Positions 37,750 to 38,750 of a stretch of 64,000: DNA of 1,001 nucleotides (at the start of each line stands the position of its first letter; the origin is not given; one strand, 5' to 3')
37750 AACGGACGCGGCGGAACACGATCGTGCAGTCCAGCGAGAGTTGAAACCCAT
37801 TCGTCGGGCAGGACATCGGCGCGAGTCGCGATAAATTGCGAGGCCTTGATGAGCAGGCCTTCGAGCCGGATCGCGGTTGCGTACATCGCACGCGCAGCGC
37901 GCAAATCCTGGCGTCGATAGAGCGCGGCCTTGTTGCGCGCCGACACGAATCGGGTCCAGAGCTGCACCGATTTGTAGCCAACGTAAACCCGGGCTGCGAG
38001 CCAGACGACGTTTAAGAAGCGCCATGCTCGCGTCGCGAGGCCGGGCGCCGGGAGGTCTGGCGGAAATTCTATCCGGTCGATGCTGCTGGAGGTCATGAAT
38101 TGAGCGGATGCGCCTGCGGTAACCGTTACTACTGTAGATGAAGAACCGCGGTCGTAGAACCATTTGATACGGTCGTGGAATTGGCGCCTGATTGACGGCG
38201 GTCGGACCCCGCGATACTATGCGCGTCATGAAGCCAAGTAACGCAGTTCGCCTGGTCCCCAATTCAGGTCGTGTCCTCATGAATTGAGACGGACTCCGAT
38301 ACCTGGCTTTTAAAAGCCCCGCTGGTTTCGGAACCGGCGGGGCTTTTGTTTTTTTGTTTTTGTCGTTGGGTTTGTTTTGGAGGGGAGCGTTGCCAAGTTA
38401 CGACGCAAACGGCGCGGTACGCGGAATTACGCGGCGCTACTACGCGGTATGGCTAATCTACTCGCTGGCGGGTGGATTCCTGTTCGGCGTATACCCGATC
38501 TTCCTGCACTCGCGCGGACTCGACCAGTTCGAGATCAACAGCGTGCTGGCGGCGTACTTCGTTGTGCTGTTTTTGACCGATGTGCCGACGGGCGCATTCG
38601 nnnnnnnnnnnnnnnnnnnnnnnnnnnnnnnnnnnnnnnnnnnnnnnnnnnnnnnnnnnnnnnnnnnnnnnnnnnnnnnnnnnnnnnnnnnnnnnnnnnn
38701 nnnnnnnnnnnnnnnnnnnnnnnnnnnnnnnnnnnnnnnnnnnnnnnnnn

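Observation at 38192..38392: Sigma70 promoter, 22-codon leader ORF and strong intrinsic terminator directly upstream of an MFS transporter: candidate attenuator, riboswitch or sRNA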

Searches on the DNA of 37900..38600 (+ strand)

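Call 4: search_rna_families(source=window, start=37900, end=38600, threshold=evalue, max_evalue=10, show_alignments=3)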
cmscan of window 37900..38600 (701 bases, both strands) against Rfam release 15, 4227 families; matches with E-value up to 10: 11.
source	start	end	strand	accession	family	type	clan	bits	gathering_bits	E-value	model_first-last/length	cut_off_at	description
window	38242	38355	+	RF01772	rnk_pseudo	Cis-reg; leader;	-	29.6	55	0.0063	1-108/108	no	Pseudomonas rnk leader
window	38311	38348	+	RF00974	mir-607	Gene; miRNA;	-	25.7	94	0.025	1-91/91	no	mir-607 microRNA precursor family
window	38281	38359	+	RF00236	ctRNA_pGA1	Gene; antisense;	-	25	45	0.011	1-79/79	no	ctRNA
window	38285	38351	+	RF02399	NsiR1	Gene; sRNA;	-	24.1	39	0.02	1-60/60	no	Nitrogen stress-induced RNA 1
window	38307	38359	-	RF01359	CRISPR-DR46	Gene; CRISPR;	-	18.3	50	5.5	1-38/38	no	CRISPR RNA direct repeat element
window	38313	38376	-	RF01393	isrJ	Gene; sRNA;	-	17.7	37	1.2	1-75/75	no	isrJ Hfq binding RNA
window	38039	38210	+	RF00102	VA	Gene;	-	17.4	62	3.2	1-159/159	no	VA RNA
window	38253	38354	-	RF02416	TCV_H4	Cis-reg;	-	16.5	50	5.8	1-51/51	no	Turnip crinkle virus 3'UTR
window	38266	38358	+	RF00519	suhB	Gene; sRNA;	CL00108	16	41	1.4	1-77/77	no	Makes More Granules Regulator RNA (mmgR)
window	38287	38377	+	RF01770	rimP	Cis-reg; leader;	-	15.8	47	9.7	1-102/102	no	Gammaprotebacteria rimP leader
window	38317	38357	+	RF02401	ClpQY_promoter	Cis-reg;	-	13.3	42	3.1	1-37/57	no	ClpQY promoter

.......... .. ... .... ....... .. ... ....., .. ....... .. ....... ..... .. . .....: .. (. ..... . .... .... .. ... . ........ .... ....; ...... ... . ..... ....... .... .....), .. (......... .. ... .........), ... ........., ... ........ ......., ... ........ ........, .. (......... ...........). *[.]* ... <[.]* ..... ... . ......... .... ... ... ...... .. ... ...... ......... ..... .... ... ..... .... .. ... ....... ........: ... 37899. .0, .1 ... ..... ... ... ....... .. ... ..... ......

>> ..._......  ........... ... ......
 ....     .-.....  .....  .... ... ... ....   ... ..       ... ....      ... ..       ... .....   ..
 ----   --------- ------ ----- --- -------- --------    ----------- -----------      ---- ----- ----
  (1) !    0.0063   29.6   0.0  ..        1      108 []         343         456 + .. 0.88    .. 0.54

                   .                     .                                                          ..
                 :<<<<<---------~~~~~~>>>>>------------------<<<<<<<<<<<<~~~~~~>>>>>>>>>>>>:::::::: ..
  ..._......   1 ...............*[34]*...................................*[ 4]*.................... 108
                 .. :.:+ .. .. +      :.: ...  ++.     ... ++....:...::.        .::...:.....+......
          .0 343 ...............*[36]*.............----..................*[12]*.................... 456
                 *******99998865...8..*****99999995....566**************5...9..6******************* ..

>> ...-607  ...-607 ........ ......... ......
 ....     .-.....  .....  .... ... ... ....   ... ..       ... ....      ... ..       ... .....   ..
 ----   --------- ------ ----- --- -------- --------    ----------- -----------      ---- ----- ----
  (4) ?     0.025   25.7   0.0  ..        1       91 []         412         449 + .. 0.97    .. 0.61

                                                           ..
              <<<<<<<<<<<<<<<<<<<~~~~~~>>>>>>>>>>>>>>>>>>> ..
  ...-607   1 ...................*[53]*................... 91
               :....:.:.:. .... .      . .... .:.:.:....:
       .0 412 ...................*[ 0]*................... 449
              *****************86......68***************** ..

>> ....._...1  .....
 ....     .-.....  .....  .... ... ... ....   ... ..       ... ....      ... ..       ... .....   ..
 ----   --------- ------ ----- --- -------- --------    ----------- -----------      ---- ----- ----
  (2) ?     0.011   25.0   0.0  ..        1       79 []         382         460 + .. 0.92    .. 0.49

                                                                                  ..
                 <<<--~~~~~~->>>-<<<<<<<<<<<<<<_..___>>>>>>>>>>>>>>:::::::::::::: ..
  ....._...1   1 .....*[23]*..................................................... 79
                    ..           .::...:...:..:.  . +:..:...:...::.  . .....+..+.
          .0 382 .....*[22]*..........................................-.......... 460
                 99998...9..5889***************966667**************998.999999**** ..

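Call 32: build_rna_model(alignment_id=A2, structure=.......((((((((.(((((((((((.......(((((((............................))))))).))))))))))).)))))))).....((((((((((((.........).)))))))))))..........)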
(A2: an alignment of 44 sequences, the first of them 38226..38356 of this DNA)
Model R1 built from alignment A2 (44 sequences, 146 columns); structure: as given.
model positions 130; base pairs 38; branch points 1; effective number of sequences 2.3; information 0.59 bits per position. Calibrated on 0.2 Mb of random sequence (short: E-values are rough).
structure used (alignment columns):
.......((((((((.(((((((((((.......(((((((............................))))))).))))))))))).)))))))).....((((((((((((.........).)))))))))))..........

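Call 34: search_with_rna_model(model_id=R1, sources=[window, L001, L002, L003, L004, L005, L006, L007, L008, L009, L010, L011, L012, L013, L014, L015, L016, L017, L018, L019, L020, L021, L022, L023, L024, L025, L026, L027, L028, L029, L030, L031, L032, L033, L034, L035, L036, L037, L038, L039, L040, L041, L042, L043, L044, L045, L046, L047, L048, L049, L050, L051, L052, L053, L054, L055, L056, L057, L058, L059, L060, L061, L062, L063, L064, L065, L066, L067, L068, L069, L070, L071, L072, L073, L074, L075, L076, L077, L078, L079, L080], max_evalue=1)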
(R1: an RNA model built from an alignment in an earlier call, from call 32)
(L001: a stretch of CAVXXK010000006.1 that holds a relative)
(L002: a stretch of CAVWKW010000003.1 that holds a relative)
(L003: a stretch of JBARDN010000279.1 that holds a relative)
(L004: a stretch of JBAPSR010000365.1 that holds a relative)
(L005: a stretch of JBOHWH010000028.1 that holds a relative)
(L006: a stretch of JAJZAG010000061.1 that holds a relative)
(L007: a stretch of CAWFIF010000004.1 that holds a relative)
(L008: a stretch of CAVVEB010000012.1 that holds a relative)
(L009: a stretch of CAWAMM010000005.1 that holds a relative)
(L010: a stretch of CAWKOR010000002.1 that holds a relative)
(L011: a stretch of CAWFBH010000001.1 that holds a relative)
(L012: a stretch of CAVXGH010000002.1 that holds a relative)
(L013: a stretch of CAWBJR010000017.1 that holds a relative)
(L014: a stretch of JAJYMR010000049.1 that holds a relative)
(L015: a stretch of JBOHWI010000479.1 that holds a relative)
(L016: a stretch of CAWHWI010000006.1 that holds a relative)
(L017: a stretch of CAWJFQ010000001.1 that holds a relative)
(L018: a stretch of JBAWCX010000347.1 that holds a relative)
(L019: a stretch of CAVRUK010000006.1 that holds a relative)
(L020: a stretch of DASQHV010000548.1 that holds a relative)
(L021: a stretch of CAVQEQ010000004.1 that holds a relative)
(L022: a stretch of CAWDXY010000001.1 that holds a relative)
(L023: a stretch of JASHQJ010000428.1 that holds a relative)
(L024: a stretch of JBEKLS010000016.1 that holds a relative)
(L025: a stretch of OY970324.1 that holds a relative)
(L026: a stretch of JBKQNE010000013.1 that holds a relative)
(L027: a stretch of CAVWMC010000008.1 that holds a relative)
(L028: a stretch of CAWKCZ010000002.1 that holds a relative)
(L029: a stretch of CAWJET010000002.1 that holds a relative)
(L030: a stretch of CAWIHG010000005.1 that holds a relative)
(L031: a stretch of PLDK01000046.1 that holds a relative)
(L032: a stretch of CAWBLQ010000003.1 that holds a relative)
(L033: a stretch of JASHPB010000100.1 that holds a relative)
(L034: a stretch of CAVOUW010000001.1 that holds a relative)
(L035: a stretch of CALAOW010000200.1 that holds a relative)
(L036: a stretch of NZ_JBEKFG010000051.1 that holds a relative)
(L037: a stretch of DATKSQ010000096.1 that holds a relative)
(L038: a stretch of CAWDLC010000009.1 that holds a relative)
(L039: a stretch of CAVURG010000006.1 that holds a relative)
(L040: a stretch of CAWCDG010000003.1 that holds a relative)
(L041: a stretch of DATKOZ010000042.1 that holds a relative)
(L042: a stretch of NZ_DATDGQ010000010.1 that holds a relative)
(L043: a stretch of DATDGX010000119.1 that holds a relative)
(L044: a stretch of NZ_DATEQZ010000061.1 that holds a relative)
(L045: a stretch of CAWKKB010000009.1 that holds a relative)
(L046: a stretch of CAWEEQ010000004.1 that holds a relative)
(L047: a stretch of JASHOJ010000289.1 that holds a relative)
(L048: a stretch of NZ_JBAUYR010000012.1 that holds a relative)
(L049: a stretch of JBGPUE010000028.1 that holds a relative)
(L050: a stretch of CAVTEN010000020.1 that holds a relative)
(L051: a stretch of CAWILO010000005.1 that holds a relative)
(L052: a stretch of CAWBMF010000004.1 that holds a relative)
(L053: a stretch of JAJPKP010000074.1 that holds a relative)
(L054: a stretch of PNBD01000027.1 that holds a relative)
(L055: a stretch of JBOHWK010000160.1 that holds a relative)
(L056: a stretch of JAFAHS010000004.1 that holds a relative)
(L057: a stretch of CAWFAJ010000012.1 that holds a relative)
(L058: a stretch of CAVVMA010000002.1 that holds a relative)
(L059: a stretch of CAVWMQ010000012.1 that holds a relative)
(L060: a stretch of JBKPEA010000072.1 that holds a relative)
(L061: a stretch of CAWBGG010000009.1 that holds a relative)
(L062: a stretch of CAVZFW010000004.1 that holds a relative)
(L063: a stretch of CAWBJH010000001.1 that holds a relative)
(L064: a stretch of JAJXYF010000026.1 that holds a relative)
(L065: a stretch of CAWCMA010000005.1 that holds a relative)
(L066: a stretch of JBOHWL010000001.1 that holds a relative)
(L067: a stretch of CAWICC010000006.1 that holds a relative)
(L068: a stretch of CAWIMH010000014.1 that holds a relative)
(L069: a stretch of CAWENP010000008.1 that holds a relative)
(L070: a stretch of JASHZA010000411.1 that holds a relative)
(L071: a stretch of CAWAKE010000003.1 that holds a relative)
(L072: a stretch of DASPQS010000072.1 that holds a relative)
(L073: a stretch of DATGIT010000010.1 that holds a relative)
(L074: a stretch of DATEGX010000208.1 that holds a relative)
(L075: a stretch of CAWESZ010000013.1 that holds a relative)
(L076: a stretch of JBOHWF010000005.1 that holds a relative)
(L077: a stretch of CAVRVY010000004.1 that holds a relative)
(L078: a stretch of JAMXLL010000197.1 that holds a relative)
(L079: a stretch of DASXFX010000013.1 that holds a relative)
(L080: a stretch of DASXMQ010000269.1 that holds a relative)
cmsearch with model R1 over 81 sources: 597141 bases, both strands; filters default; matches with E-value up to 1: 134.
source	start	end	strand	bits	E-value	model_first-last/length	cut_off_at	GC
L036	2815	2944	+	150.2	2.4e-39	1-130/130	no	0.55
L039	2815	2944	+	150.1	2.6e-39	1-130/130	no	0.55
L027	2815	2944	+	148.9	5.6e-39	1-130/130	no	0.53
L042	1198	1327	+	148.4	7.9e-39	1-130/130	no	0.53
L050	2818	2947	+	148.2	8.8e-39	1-130/130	no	0.52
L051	2815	2944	+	147.4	1.5e-38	1-130/130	no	0.54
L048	2818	2947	+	147.3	1.6e-38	1-130/130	no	0.53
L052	2785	2914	+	147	1.9e-38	1-130/130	no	0.53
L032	2815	2944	+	146.9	1.9e-38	1-130/130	no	0.55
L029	2815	2944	+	146.6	2.5e-38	1-130/130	no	0.53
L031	1465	1594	+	145.8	4.2e-38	1-130/130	no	0.55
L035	2815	2944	+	145.2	6e-38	1-130/130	no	0.53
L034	2815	2944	+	145.2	6.2e-38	1-130/130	no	0.52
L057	2815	2944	+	145.1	6.6e-38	1-130/130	no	0.55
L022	2806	2935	+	144.7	8.2e-38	1-130/130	no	0.52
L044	2815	2944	+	144.7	8.5e-38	1-130/130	no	0.55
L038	2815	2944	+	144.6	9.1e-38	1-130/130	no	0.55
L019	2806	2935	+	144.5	9.4e-38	1-130/130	no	0.52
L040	2818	2947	+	144.4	1e-37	1-130/130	no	0.52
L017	2815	2944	+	144.3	1e-37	1-130/130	no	0.53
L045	2815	2944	+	144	1.3e-37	1-130/130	no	0.53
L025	2815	2944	+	143.9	1.4e-37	1-130/130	no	0.52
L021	2816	2945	+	142.5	3.5e-37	1-130/130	no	0.55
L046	2815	2944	+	139.7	2e-36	1-130/130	no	0.54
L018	374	503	+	139.6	2.3e-36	1-130/130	no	0.52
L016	2806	2935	+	139.1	3.1e-36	1-130/130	no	0.51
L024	2095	2224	+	130.9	6.1e-34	1-130/130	no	0.52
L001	2836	2966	+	127.7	4.8e-33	1-130/130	no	0.53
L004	2199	2329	+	127.1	7.1e-33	1-130/130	no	0.52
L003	2848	2978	+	125.4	2.1e-32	1-130/130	no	0.52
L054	2802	2937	+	123.7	6.2e-32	1-130/130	no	0.52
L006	2845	2974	+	120.8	4e-31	1-130/130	no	0.53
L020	1489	1620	+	118.8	1.5e-30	1-130/130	no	0.56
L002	2847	2976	+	118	2.5e-30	1-130/130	no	0.52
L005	2327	2455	+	115.2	1.6e-29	1-130/130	no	0.57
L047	2850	2980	+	114.9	1.8e-29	1-130/130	no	0.56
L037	2861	2991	+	109.4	6.2e-28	1-130/130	no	0.5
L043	2845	2971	+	100.1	2.6e-25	1-130/130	no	0.58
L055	2804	2941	+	96.7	2.3e-24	1-130/130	no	0.53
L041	2837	2977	+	91.9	5.1e-23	1-130/130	no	0.54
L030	2839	2972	+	75.7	1.8e-18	1-130/130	no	0.57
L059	2840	2966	+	71.5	2.5e-17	1-130/130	no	0.57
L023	2818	2938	+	71.1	3.4e-17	1-130/130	no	0.55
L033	2807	2928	+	70.8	4e-17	1-130/130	no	0.57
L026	2796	2923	+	67.2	4e-16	1-130/130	no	0.6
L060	2798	2926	+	54.3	1.7e-12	1-130/130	no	0.56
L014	2860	2945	+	52.3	6.3e-12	1-130/130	no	0.58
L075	2815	2932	+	50.8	1.6e-11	1-130/130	no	0.63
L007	2849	2948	+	47.2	1.7e-10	1-130/130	no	0.54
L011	2878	2959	+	46.1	3.4e-10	1-130/130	no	0.52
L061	2836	2959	+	45.7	4.5e-10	1-130/130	no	0.57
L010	2866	2948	+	45.2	6.1e-10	1-130/130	no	0.54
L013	2848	2948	+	43.8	1.4e-09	1-130/130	no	0.56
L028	2865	2947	+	43.5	1.9e-09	1-130/130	no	0.55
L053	2801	2929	+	43.4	2e-09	1-130/130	no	0.54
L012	2835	2960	+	41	9.2e-09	1-130/130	no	0.59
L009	2822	2947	+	40.9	9.6e-09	1-130/130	no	0.57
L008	2853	2941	+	40.3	1.4e-08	1-130/130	no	0.53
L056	2196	2323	+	39.6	2.2e-08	1-130/130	no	0.55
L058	2852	2976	+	38.4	4.7e-08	1-130/130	no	0.61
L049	2824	2956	+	30.3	8.9e-06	1-130/130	no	0.58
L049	2904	2958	-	28.8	2.4e-05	1-130/130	no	0.53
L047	2818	2941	-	26.6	0.0001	1-130/130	no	0.49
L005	2258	2415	-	26.3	0.00012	1-130/130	no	0.53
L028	2904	2940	-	26.1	0.00013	85-120/130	no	0.59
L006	2931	2965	-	26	0.00014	87-120/130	no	0.66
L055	2899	2933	-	25.5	0.00019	86-120/130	no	0.63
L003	2829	2936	-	25.3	0.00023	1-130/130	no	0.53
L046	2902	2936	-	25.3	0.00023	86-120/130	no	0.63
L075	2882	2957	-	25.2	0.00025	1-130/130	no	0.62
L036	2902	2936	-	25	0.00027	86-120/130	no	0.66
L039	2902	2936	-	25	0.00027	86-120/130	no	0.66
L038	2902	2936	-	25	0.00027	86-120/130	no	0.66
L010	2905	2940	-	24.5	0.00039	86-120/130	no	0.58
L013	2905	2940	-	24.5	0.00039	86-120/130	no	0.58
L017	2902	2936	-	24.2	0.00046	86-120/130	no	0.63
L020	1579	1612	-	24.2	0.00047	86-120/130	no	0.62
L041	2937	2970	-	24.1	0.0005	85-120/130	no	0.56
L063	2774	2902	+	24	0.00051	1-130/130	no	0.6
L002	2829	2935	-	23.9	0.00057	1-130/130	no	0.52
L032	2902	2936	-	23.5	0.00072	86-120/130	no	0.69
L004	2184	2287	-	23.2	0.00089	1-130/130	no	0.51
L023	2897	2931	-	22.7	0.0012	85-120/130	no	0.6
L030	2930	2963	-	22.6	0.0013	87-120/130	no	0.68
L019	2893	2926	-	22.6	0.0013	87-120/130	no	0.68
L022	2893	2926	-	22.6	0.0013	87-120/130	no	0.68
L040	2905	2938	-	22.6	0.0013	87-120/130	no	0.68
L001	2820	2924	-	22.4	0.0014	1-130/130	no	0.52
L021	2903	2936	-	22.4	0.0014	87-120/130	no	0.71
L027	2902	2935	-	22.4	0.0014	87-120/130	no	0.71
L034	2902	2935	-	22.4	0.0014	87-120/130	no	0.71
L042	1285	1318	-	22.4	0.0014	87-120/130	no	0.71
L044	2902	2935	-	22.4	0.0014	87-120/130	no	0.71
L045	2902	2935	-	22.4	0.0014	87-120/130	no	0.71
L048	2905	2938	-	22.4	0.0014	87-120/130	no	0.71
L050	2905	2938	-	22.4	0.0014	87-120/130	no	0.71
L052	2872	2905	-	22.4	0.0014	87-120/130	no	0.71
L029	2902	2935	-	22.4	0.0014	87-120/130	no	0.71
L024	2175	2283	-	22.4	0.0015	1-130/130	no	0.56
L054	2895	2929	-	22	0.0019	86-120/130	no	0.66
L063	2853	2929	-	21.8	0.0021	1-130/130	no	0.56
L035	2902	2936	-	21.3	0.0029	86-120/130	no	0.63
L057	2902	2936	-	21.3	0.0029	86-120/130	no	0.63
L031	1552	1586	-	21.3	0.0029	86-120/130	no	0.63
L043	2929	2963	-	21.1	0.0034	86-120/130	no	0.66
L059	2924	2958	-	21.1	0.0034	86-120/130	no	0.66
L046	1826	1895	+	21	0.0036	1-130/130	no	0.53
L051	2782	2903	-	20.7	0.0043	1-130/130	no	0.45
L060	2874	2929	-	20.3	0.0057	1-130/130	no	0.61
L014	2903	2937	-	19.6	0.0091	86-120/130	no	0.6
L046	1853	1884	-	19.3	0.011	89-119/130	no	0.66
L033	2887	2920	-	18.7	0.016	86-120/130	no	0.65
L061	2920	2951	-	18.7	0.016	86-120/130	no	0.59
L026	2882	2915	-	18.4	0.019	86-120/130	no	0.68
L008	2898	2932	-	18.1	0.024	87-120/130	no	0.66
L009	2904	2939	-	17.8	0.028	86-120/130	no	0.53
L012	2917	2952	-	17.8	0.028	86-120/130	no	0.53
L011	2917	2951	-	17.5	0.033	86-120/130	no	0.51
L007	2906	2940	-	17.3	0.038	86-120/130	no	0.54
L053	2888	2924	-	16.8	0.054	83-120/130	no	0.65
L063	4379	4450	+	16.3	0.074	9-81/130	no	0.71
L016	2893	2926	-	15.9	0.096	87-120/130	no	0.65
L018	461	494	-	15.7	0.11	87-120/130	no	0.68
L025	2902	2935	-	15.7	0.11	87-120/130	no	0.68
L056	2282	2315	-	15.6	0.12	86-120/130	no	0.68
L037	2794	2949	-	14.8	0.2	1-130/130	no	0.52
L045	30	134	+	14.7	0.21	1-130/130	no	0.53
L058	2936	2968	-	13.8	0.37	86-120/130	no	0.64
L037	2950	2979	-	13.6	0.44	90-118/130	no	0.7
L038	2798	2901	-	13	0.64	1-130/130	no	0.49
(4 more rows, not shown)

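Call 39: search_with_rna_model(model_id=R1, sources=[L081, L082, L083, L084, L085, L086, L087, L088, L089, L090, L091, L092, L093, L094, L095, L096, L097, L098, L099, L100, L101, L102, L103, L104, L105, L106, L107, L108, L109, L110, L111, L112, L113, L114, L115, L116, L117, L118, L119, L120, L121, L122, L123, L124, L125, L126, L127, L128, L129, L130], max_evalue=0.00001)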
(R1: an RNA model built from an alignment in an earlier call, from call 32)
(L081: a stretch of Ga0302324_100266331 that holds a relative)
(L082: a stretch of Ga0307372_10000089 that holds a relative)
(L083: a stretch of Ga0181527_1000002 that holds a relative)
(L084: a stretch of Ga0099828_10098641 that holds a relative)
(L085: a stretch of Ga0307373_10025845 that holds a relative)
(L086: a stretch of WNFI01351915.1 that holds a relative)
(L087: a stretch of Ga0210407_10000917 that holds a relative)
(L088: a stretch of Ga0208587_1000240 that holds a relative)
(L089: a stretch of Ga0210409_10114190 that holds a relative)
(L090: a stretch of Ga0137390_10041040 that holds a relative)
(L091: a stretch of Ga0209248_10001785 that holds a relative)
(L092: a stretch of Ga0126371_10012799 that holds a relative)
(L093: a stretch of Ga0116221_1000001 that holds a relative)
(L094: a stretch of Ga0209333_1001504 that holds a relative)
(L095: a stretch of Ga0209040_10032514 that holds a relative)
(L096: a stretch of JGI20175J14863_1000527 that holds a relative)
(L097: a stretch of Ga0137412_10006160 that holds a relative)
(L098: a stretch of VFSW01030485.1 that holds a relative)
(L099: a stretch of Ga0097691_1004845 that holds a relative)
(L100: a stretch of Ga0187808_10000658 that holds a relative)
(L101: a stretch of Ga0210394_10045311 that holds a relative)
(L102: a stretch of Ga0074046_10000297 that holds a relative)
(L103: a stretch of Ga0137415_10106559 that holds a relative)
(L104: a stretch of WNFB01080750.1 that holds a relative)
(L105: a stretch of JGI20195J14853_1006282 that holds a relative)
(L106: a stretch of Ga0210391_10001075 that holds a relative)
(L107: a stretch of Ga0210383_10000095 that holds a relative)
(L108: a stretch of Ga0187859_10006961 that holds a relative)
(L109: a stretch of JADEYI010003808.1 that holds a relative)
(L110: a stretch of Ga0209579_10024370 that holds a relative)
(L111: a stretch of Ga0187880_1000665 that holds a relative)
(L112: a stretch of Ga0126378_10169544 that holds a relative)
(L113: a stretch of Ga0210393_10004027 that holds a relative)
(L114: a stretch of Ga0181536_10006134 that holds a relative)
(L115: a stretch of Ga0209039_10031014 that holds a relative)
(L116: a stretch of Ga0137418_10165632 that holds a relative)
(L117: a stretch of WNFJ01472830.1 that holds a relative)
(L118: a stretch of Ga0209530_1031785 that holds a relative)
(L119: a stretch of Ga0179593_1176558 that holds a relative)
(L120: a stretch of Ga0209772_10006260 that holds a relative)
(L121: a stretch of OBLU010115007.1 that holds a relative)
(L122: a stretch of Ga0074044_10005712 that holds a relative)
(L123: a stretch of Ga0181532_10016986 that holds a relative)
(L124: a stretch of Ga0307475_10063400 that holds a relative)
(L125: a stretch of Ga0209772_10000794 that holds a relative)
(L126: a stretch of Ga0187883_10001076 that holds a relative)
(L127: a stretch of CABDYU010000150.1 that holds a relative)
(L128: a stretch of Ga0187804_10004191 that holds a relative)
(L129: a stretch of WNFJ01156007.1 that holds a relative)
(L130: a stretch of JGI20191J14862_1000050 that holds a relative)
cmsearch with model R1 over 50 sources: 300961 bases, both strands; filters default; matches with E-value up to 0.00001: 50.
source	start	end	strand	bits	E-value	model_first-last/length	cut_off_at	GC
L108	4809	4938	-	150.2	1.2e-39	1-130/130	no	0.55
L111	2382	2511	+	150.2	1.2e-39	1-130/130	no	0.55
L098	4414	4543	+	148.7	3.1e-39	1-130/130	no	0.52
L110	2032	2161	-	148.1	4.6e-39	1-130/130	no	0.52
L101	3107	3236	-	147.9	5.4e-39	1-130/130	no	0.52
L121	384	513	+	147.7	6e-39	1-130/130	no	0.54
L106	4097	4226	-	147.5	6.8e-39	1-130/130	no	0.53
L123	457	586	+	147.2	8.5e-39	1-130/130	no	0.54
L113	9042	9171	-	146.7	1.2e-38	1-130/130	no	0.54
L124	2022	2151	+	146.6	1.2e-38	1-130/130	no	0.53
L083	782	911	-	146.5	1.3e-38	1-130/130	no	0.54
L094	3327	3456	+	145.6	2.3e-38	1-130/130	no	0.52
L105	502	631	+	145.2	3e-38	1-130/130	no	0.53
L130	3837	3966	-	145.2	3e-38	1-130/130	no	0.53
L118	1208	1337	-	145.2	3.1e-38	1-130/130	no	0.52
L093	5164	5293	-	145.2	3.1e-38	1-130/130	no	0.52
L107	5350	5479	-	145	3.5e-38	1-130/130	no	0.5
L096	3469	3598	+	144.8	3.8e-38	1-130/130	no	0.54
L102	4770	4899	+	144.7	4.3e-38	1-130/130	no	0.55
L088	5904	6033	-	144.4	5.1e-38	1-130/130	no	0.54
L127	3888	4017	+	144.4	5.1e-38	1-130/130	no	0.54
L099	6296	6425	+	143.8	7.6e-38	1-130/130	no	0.54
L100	3644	3773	+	142.8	1.4e-37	1-130/130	no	0.56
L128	2128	2257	+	142.8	1.4e-37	1-130/130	no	0.56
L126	193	322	-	141.4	3.5e-37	1-130/130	no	0.55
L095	3110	3239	-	141.2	4.1e-37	1-130/130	no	0.55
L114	8675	8804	-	140.6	5.8e-37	1-130/130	no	0.56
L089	594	723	-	139.8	9.7e-37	1-130/130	no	0.52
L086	2348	2477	-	139.8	9.9e-37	1-130/130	no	0.52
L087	1327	1456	-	138.3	2.5e-36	1-130/130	no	0.53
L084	1607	1736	+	137.8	3.5e-36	1-130/130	no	0.54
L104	678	807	-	137.8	3.5e-36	1-130/130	no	0.54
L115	2400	2529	-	136.8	6.7e-36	1-130/130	no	0.55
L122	9837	9966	+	136.8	6.7e-36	1-130/130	no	0.55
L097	9167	9296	-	135.9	1.2e-35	1-130/130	no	0.54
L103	485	614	+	135.9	1.2e-35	1-130/130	no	0.54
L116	794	923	-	135.9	1.2e-35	1-130/130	no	0.54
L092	1095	1224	-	135.1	2e-35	1-130/130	no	0.55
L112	1868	1997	-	135.1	2e-35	1-130/130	no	0.55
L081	269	398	+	134.8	2.5e-35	1-130/130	no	0.52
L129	455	584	-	132.7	9.3e-35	1-130/130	no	0.52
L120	57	186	+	130.9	3.1e-34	1-130/130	no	0.52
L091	2897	3026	-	130.8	3.3e-34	1-130/130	no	0.52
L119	1349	1477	-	130.8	3.3e-34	1-130/130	no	0.54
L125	5052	5180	+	129.8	6.4e-34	1-130/130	no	0.54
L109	4685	4815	+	125.4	1.1e-32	1-130/130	no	0.52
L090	2216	2351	-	124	2.6e-32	1-130/130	no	0.55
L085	5207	5336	-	120.5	2.4e-31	1-130/130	no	0.52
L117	364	507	+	119.8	4e-31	1-130/130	no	0.51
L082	530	660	-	109.4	3.1e-28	1-130/130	no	0.5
